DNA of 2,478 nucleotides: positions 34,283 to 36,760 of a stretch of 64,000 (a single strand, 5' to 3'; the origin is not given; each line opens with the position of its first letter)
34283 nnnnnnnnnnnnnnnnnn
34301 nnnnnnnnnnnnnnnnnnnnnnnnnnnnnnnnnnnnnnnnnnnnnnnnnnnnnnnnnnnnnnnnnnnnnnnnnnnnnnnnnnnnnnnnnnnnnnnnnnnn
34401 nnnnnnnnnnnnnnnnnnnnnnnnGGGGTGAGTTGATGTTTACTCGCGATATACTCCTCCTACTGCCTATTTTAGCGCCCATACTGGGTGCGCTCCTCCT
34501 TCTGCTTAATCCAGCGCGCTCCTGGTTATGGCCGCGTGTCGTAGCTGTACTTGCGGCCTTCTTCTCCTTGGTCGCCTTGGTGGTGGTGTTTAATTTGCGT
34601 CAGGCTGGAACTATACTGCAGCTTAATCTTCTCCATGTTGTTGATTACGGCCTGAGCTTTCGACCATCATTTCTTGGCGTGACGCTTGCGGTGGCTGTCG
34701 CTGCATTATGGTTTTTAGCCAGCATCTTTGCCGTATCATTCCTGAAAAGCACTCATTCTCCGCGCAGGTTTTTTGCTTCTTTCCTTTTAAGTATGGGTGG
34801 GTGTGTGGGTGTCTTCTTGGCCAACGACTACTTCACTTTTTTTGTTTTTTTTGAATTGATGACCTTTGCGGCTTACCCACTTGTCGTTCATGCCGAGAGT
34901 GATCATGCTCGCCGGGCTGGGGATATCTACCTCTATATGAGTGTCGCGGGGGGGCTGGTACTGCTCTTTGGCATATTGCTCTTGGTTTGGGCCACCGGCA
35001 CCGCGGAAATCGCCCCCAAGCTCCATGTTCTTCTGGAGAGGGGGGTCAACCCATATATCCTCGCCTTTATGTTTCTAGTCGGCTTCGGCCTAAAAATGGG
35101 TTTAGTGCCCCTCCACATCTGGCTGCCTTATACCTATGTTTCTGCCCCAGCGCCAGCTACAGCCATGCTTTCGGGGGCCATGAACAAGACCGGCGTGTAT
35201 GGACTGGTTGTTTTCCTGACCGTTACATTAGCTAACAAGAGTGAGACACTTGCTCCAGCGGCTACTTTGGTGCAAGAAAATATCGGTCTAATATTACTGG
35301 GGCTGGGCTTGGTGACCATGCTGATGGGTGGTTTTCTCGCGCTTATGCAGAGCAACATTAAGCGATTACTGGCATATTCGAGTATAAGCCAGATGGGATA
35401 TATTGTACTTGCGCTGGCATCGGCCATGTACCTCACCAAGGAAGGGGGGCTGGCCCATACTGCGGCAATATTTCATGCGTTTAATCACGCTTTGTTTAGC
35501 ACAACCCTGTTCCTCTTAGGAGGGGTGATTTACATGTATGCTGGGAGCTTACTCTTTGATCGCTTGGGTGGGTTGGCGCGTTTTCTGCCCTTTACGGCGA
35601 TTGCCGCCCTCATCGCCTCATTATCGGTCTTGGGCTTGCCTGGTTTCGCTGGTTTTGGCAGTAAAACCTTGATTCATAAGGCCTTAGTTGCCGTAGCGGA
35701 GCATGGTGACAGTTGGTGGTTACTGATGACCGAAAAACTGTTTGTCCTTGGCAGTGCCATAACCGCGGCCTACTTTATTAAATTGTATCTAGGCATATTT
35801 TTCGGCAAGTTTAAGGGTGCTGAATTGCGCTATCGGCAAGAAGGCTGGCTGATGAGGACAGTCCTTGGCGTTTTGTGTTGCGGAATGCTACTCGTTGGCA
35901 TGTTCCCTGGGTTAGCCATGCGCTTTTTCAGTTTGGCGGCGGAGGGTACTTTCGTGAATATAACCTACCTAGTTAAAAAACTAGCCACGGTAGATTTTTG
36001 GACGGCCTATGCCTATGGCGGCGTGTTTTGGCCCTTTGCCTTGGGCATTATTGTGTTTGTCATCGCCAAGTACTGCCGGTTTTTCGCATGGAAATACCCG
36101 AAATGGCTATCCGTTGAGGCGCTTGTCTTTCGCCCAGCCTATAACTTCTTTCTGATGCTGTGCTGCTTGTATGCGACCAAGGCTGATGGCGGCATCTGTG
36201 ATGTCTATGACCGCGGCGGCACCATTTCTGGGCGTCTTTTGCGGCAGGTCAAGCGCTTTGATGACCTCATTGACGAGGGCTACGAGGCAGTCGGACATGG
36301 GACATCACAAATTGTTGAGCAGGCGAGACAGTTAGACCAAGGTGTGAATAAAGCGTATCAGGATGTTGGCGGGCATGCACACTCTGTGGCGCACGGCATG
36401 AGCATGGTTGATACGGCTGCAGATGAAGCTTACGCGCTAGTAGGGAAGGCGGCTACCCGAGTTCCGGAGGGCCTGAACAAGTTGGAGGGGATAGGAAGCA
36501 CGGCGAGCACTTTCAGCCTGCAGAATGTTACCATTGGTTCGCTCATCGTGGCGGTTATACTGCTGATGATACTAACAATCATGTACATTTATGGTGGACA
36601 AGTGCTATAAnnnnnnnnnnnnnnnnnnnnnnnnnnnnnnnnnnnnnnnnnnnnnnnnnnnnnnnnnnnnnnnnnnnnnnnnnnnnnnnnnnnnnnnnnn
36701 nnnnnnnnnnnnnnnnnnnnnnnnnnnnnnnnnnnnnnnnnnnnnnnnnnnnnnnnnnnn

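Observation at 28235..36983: Candidate new membrane complex: Mrp-type ion-translocating module bracketed by a double-FMN RnfG-like protein and a NusG-II protein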

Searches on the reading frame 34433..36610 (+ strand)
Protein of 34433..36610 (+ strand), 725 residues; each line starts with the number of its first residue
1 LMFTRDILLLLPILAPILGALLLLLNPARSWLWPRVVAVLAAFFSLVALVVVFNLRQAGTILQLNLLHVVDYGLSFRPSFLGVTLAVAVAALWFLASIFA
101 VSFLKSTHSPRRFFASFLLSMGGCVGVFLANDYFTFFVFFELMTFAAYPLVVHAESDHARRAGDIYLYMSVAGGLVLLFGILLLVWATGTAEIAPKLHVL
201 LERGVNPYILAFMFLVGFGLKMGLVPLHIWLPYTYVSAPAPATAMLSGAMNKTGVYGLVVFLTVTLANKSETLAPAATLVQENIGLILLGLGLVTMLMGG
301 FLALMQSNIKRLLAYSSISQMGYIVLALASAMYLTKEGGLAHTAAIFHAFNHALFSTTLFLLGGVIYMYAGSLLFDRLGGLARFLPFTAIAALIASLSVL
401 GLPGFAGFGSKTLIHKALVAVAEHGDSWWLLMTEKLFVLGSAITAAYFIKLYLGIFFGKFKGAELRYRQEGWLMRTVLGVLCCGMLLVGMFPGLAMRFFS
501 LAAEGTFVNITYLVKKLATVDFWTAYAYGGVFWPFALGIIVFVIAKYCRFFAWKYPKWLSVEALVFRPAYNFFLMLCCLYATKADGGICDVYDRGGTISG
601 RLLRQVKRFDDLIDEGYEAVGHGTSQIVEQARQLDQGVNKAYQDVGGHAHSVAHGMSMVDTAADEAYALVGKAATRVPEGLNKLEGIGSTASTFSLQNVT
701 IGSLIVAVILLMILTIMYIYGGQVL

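Call 4: search_protein_families(library=pfam, proteins=[window:34433-36610:+], max_evalue=0.01)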
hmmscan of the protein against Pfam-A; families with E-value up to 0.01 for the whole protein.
window:34433-36610:+ (725 aa): 1 family
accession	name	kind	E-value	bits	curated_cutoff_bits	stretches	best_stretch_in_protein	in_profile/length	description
PF00361.26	Proton_antipo_M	-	7.9e-51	173.4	21.5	1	130-422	1-279/294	NADH:quinone oxidoreductase/Mrp antiporter, TM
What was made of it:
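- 34436..36610 (+): Antiporter-like subunit 3: the MrpA-N/NuoL equivalent with a long C-terminal lateral helix and a final TM anchor. Pfam Proton_antipo_M 7.9e-51 (call 4).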

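Call 25: find_homologous_proteins(query=window:34433-36610:+, max_evalue=1e-30)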
Query window:34433-36610:+ (725 aa): 1050 proteins with E <= 1e-30 among 8000 candidates; the best 120 are listed.
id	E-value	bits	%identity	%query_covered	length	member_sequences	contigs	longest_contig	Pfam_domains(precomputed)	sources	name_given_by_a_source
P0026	0.0e+0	1508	95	100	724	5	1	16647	PF00361.26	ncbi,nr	ncbi:MAG: Hydrogenase-4 component B [Firmicutes bacterium]|nr:Hydrogenase-4 component B [Bacillota b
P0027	0.0e+0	1210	76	100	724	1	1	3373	PF00361.26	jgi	-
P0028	0.0e+0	1151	72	100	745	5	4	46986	PF00361.26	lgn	-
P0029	0.0e+0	1149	72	99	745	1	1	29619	PF00361.26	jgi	-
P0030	0.0e+0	1146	73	98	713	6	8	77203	PF00361.26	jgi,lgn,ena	-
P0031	0.0e+0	1127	70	100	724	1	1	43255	PF00361.26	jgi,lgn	-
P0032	3.7e-243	827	51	100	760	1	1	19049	PF00361.26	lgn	-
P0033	7.6e-242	823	50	99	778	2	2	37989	PF00361.26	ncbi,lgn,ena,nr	ncbi:MAG: NADH dehydrogenase (quinone) [Bacillota bacterium]|nr:MAG: NADH dehydrogenase (quinone) [B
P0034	8.1e-239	813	52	95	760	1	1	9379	PF00361.26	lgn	-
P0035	4.7e-236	804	52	99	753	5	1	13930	PF00361.26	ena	-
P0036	1.9e-233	795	49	99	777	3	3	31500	PF00662.27,PF00361.26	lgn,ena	-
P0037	1.7e-231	789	50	92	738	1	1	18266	PF00361.26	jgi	-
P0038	4.7e-229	781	48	99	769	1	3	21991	PF00361.26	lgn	-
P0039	1.2e-208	713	48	98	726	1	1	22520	PF00361.26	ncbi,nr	ncbi:MAG: Hydrogenase-4 component B [Firmicutes bacterium]|nr:Hydrogenase-4 component B [candidate d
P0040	1.2e-202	693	49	89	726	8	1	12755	PF00361.26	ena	-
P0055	1.3e-134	468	35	94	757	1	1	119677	PF00361.26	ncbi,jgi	jgi:formate hydrogenlyase subunit 3/multisubunit Na+/H+ antiporter MnhD subunit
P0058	7.1e-132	459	35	99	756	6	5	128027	PF00361.26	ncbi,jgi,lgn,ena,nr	ncbi:MAG: NADH dehydrogenase subunit [Clostridiales bacterium]|jgi:formate hydrogenlyase subunit 3/m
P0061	3.3e-130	454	34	93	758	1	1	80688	PF00361.26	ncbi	-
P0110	4.6e-99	351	35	79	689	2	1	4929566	PF00662.27,PF00361.26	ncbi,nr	ncbi:complex I subunit 5 family protein [Alkaliphilus metalliredigens]|nr:complex I subunit 5 family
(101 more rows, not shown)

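Call 27: find_encoding_contigs(protein=P0058, flank=10000, max_places=1)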
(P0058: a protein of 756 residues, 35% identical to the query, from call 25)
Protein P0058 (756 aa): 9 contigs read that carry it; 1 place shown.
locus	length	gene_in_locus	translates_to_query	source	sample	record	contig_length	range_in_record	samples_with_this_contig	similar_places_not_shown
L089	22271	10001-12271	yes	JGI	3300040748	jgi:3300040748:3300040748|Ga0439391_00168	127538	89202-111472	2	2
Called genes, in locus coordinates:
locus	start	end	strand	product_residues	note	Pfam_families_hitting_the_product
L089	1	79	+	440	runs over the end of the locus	PF13375:RnfC_N, PF01512:Complex1_51K, PF10531:SLBB, PF12797:Fer4_2 (faint), PF12838:Fer4_7 (weak), PF13237:Fer4_10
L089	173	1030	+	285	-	PF03116:NQR2_RnfD_RnfE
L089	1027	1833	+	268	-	PF04205:FMN_bind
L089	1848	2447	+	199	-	PF02508:Rnf-Nqr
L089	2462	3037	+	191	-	PF02508:Rnf-Nqr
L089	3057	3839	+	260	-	PF04060:FeS, PF12838:Fer4_7, PF13187:Fer4_9, PF14697:Fer4_21, PF12838:Fer4_7, PF13237:Fer4_10, PF12838:Fer4_7, PF13187:Fer4_9, +11 more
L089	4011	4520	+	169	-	PF01967:MoaC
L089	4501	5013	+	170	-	PF01899:MNHE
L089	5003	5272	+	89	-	PF04066:MrpF_PhaF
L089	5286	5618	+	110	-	PF03334:PhaG_MnhG_YufB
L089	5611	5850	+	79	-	PF13244:MbhD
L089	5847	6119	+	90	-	PF20501:MbhE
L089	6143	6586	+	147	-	PF04039:MnhB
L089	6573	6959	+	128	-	PF00420:Oxidored_q2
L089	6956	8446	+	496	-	PF10125:NADHdeh_related, PF00361:Proton_antipo_M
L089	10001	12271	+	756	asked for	PF00361:Proton_antipo_M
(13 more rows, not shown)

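Call 28: find_encoding_contigs(protein=P0055, flank=10000, max_places=1)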
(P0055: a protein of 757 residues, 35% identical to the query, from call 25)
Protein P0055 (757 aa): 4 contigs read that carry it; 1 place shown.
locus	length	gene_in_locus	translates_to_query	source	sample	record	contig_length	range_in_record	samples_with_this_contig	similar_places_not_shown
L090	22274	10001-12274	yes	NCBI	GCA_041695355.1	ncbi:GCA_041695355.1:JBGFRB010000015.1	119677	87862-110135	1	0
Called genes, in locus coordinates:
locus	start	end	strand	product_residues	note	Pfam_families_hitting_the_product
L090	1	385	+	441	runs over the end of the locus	PF13375:RnfC_N, PF01512:Complex1_51K, PF10531:SLBB, PF12797:Fer4_2 (faint), PF12838:Fer4_7 (weak), PF13237:Fer4_10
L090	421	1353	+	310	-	PF03116:NQR2_RnfD_RnfE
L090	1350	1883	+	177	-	PF04205:FMN_bind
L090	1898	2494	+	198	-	PF02508:Rnf-Nqr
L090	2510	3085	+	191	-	PF02508:Rnf-Nqr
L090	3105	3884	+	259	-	PF04060:FeS, PF13187:Fer4_9 (weak), PF25160:LdpA_Fe-S-bd (weak), PF00037:Fer4 (weak), PF12837:Fer4_6 (weak), PF13237:Fer4_10 (weak), PF14697:Fer4_21 (weak), PF13187:Fer4_9, +5 more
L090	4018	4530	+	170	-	PF01967:MoaC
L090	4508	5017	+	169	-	PF01899:MNHE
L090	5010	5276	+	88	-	PF04066:MrpF_PhaF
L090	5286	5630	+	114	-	PF03334:PhaG_MnhG_YufB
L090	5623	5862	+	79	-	PF13244:MbhD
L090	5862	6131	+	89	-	PF20501:MbhE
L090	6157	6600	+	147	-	PF04039:MnhB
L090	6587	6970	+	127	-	PF00420:Oxidored_q2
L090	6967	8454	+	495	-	PF10125:NADHdeh_related (weak), PF00361:Proton_antipo_M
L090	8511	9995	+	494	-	PF10125:NADHdeh_related (faint), PF00662:Proton_antipo_N, PF00361:Proton_antipo_M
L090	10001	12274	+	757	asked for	PF00361:Proton_antipo_M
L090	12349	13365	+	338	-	PF02424:ApbE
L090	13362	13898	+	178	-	PF07456:Hpre_diP_synt_I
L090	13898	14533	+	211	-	PF02545:Maf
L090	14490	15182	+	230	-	PF20582:UPF0758_N, PF04002:RadC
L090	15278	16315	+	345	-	PF06723:MreB_Mbl, PF00022:Actin (weak), PF11104:PilM_2 (faint), PF00012:HSP70, PF14450:FtsA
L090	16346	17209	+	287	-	PF04085:MreC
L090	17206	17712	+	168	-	PF04093:MreD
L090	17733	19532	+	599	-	PF03717:PBP_dimer, PF00905:Transpeptidase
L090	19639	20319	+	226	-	PF05209:MinC_N, PF22642:MinC_N_1, PF03775:MinC_C, PF03961:FapA (weak)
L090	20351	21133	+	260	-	PF00142:Fer4_NifH (faint), PF01656:CbiA, PF02374:ArsA_ATPase (faint), PF06564:CBP_BcsQ, PF09140:MipZ, PF10609:ParA, PF13614:AAA_31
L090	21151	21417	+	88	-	PF03776:MinE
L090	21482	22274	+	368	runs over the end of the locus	PF01098:FTSW_RODA_SPOVE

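Call 35: find_encoding_contigs(protein=P0110, flank=10000, max_places=1)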
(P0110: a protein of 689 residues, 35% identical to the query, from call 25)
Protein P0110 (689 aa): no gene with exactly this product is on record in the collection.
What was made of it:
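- Tried and rejected: Its context could not be fetched (call 35).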

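Call 36: find_encoding_contigs(protein=P0061, flank=10000, max_places=1)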
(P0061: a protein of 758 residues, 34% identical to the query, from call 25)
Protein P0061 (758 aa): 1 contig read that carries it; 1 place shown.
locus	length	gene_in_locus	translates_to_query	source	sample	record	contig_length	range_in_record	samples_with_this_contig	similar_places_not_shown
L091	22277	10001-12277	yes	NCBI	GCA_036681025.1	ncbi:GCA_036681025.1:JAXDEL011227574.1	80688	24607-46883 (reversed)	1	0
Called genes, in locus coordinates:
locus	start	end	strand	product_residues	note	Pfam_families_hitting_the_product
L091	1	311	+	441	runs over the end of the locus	PF13375:RnfC_N, PF01512:Complex1_51K, PF10531:SLBB, PF12838:Fer4_7, PF13183:Fer4_8 (weak), PF13187:Fer4_9 (weak), PF13237:Fer4_10 (weak), PF13534:Fer4_17 (faint)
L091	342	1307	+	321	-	PF03116:NQR2_RnfD_RnfE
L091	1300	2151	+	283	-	PF04205:FMN_bind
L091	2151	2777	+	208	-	PF02508:Rnf-Nqr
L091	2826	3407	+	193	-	PF02508:Rnf-Nqr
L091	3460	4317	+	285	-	PF04060:FeS, PF12838:Fer4_7, PF13187:Fer4_9 (weak), PF14697:Fer4_21, PF25160:LdpA_Fe-S-bd (weak), PF00037:Fer4, PF12837:Fer4_6 (weak), PF12838:Fer4_7 (weak), +4 more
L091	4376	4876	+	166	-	PF01899:MNHE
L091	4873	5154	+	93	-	PF04066:MrpF_PhaF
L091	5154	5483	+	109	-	PF03334:PhaG_MnhG_YufB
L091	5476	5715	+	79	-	PF13244:MbhD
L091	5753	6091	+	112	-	PF20501:MbhE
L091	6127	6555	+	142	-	PF04039:MnhB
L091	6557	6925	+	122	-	PF00420:Oxidored_q2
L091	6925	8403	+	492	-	PF10125:NADHdeh_related (weak), PF00361:Proton_antipo_M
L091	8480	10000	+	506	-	PF00662:Proton_antipo_N (weak), PF10125:NADHdeh_related (weak), PF00361:Proton_antipo_M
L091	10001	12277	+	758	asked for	PF00361:Proton_antipo_M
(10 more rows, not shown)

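Call 47: search_solved_structures(query=window:34433-36610:+, max_evalue=1e-20)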
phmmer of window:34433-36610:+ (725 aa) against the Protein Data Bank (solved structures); distinct sequences matched with E-value up to 1e-20: 23.
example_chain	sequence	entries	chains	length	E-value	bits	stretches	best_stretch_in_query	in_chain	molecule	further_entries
6u8y_X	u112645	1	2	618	2.9e-44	154.8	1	13-499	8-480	NADH dehydrogenase subunit M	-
6cfw_H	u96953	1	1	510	3.8e-43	151.2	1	9-493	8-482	Monovalent cation/H+ antiporter subunit D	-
6u8y_H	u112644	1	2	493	9.3e-35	123.4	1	77-497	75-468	NADH dehydrogenase subunit N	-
7qru_D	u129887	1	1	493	4.1e-34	121.3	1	8-480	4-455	Na+/H+ antiporter subunit D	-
6tjv_D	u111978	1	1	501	2e-33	119.1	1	8-499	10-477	NADH dehydrogenase subunit 4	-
6z16_A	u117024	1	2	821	2.6e-33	118.6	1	61-573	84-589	Multisubunit Na+/H+ antiporter, A subunit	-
7qru_A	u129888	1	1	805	5.8e-30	107.6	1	48-496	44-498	Na+/H+ antiporter subunit A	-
3rko_M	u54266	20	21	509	2.7e-28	102.1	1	14-492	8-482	NADH-QUINONE OXIDOREDUCTASE SUBUNIT M | NADH dehydrogenase I subunit M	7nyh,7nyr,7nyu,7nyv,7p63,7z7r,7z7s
7p61_M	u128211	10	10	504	4.2e-28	101.4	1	14-492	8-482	NADH dehydrogenase I subunit M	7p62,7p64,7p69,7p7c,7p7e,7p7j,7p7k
6z16_D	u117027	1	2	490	1.7e-26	96.1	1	8-474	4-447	Multisubunit Na+/H+ antiporter, D subunit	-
6hum_F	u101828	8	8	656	1.7e-26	96.1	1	81-464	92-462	NADH dehydrogenase subunit 5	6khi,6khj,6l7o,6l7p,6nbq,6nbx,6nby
6hum_D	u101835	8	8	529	2.1e-25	92.5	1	13-500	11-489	NAD(P)H-quinone oxidoreductase chain 4 1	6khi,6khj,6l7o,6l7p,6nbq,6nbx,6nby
7zm7_5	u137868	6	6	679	2.1e-25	92.5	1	69-468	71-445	NADH-ubiquinone oxidoreductase chain 5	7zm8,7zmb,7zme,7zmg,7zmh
8qby_M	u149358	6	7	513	9.7e-25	90.3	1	6-495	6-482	NADH dehydrogenase subunit M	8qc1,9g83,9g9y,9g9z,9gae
7z0s_C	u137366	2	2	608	1.7e-23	86.2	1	65-470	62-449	Formate hydrogenlyase subunit 3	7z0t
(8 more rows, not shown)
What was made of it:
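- Closest known: Redox-coupled Mrp-module complexes: Mbh, Mbs/Mbx, formate hydrogenlyase and complex I. Same: The closest sequence matches of subunit 3 include Mbs and Mbh chains (6u8y_X, 6cfw_H; call 47).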

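Call 70: search_protein_families(library=ncbifam, proteins=[window:34433-36610:+], max_evalue=0.001)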
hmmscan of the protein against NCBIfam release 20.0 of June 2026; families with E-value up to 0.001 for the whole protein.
window:34433-36610:+ (725 aa): 75 families (the best 25 are shown)
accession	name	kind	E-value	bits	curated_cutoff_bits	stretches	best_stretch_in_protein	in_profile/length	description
NF006419.0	PRK08668.1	equivalog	9.6e-78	262.4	617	1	12-544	7-518/613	NADH dehydrogenase subunit M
NF005086.0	PRK06521.1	equivalog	1.1e-69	235.7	667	1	8-504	7-504/669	hydrogenase 4 subunit B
TIGR01972.1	NDH_I_M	subfamily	2.1e-63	214.7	263.8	1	12-502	4-478/486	NADH-quinone oxidoreductase subunit M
NF006240.0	PRK08376.1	subfamily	4.8e-59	200.6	662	1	80-503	90-503/521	putative monovalent cation/H+ antiporter subunit D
NF009288.0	PRK12648.1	equivalog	1.5e-53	182.2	1104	1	9-513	3-492/954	monovalent cation/H+ antiporter subunit A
NF005561.0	PRK07234.1-1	equivalog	3.9e-53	181.1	718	1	10-457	10-440/569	putative monovalent cation/H+ antiporter subunit D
NF009306.0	PRK12663.1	equivalog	7.7e-53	180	542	1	6-513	3-488/498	Na+/H+ antiporter subunit D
NF006236.0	PRK08375.1-1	equivalog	5.4e-52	177.4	663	1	4-499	4-488/493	putative monovalent cation/H+ antiporter subunit D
NF005140.0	PRK06589.1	equivalog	1.3e-51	176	470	1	4-500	8-485/489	putative monovalent cation/H+ antiporter subunit D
NF009310.0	PRK12668.1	equivalog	1.5e-49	169.3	564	1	11-500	8-442/584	Na(+)/H(+) antiporter subunit D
NF006418.0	PRK08667.1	equivalog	3.3e-49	168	794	1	8-491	5-485/644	hydrogenase membrane subunit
NF005097.0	PRK06525.1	equivalog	3.9e-49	167.7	430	1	9-483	5-466/480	hydrogenase 4 subunit D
NF009308.0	PRK12665.1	equivalog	1.4e-48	165.7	585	1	6-459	6-441/531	Na+/H+ antiporter subunit D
NF009287.0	PRK12647.1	equivalog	1.6e-48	165.9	937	1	25-502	24-477/773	putative monovalent cation/H+ antiporter subunit A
TIGR00940.1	2a6301s01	subfamily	3.2e-48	164.7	920.45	1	12-506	8-503/793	monovalent cation:proton antiporter subunit A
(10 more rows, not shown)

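Call 75: predict_structure(alignment_id=A4)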
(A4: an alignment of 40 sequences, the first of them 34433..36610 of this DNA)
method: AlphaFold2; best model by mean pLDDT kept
length: 725 residues; sequences in the alignment: 40
mean_pLDDT: 82.6   pTM: 0.79
mean pLDDT of the five models: 82.6, 79.6, 79.1, 78.9, 78.9
residues with pLDDT >= 90: 423; 70-90: 125; 50-70: 96; < 50: 81
segments of 3 or more residues with pLDDT < 50: 620-657, 676-704, 721-725
pLDDT, mean of each block of 10 residues (from residue 1): 80 98 86 94 98 95 77 86 96 98 86 96 97 96 93 84 83 91 93 95 95 93 69 82 93 96 92 90 96 95 92 93 97 94 97 97 94 91 95 97 95 95 91 95 97 93 81 96 97 94 88 88 89 94 93 72 66 72 56 54 60 57 44 39 43 49 59 50 40 39 53 62 40
secondary structure, 60 per line:
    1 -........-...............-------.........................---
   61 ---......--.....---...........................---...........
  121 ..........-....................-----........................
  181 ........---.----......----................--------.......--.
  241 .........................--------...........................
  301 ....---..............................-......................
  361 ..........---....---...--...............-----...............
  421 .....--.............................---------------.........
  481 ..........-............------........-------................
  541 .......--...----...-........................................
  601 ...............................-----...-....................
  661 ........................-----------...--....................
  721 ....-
elements in order (helices of 4 or more, strands of 3 or more residues): H2-9 H11-25 H33-57 E64-69 E72-76 H80-106 H110-129 H133-151 H157-188 H197-202 H207-222 H231-237 H240-265 H274-304 H309-337 H339-370 H386-400 H406-425 H428-456 H472-490 H492-503 H510-517 H525-547 H561-631 H641-684 H701-724
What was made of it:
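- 34436..36610 (+): AF2 gives a core with pLDDT above 90, then helices 561-631 and 641-684 and a TM helix at 701-724, this tail at low confidence (call 75).
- On Mrp antiporter (CPA3): The AF2 model has helices 561-631 and 641-684 plus a TM helix at 701-724, this tail at low pLDDT (call 75).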
